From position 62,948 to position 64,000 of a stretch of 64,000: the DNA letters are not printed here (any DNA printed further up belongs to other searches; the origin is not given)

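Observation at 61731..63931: Candidate abortive-infection/defence module: two overlapping genes with the RNQxAH HEPN motif, one membrane-anchored, with a 28-nt repeat at the gene 3' ends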

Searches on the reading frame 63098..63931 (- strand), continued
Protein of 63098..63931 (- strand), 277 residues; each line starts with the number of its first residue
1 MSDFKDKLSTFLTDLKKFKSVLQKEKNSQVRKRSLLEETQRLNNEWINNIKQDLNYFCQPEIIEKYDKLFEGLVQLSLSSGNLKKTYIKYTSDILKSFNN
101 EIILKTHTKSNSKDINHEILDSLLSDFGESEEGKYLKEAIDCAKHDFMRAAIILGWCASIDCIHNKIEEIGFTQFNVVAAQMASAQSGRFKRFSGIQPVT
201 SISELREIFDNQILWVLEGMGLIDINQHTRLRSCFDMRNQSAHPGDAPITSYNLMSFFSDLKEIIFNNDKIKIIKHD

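Call 89: find_related_loci(query=A1, collection=viral_contigs, flank=6000)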
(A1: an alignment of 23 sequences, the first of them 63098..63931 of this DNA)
Query A1 (277 aa) in viral_contigs; peptide patterns used: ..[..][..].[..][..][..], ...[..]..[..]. (x = any residue, [..] = any of these).
28 stretches matched a pattern; 3 encode a relative of the query (tblastn E <= 1e-3); 3 distinct loci.
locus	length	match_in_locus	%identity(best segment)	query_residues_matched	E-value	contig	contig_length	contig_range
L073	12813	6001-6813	45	2-273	2e-77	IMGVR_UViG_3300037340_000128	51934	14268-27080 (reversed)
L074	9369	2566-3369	43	6-275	4e-75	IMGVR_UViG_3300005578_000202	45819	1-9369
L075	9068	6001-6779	51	12-273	2e-36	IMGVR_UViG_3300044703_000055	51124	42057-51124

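Call 93: search_protein_families(library=padloc, proteins=[P0124, P0067], max_evalue=0.001)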
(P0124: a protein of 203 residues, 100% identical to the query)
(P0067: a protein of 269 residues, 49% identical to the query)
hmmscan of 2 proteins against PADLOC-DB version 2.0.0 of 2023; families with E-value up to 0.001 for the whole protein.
P0124 (203 aa): 0 families

P0067 (269 aa): 1 family
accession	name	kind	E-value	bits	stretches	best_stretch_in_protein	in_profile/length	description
PDLC04108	PD-T7-3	-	0.00077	16.8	0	116-157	6-47/432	-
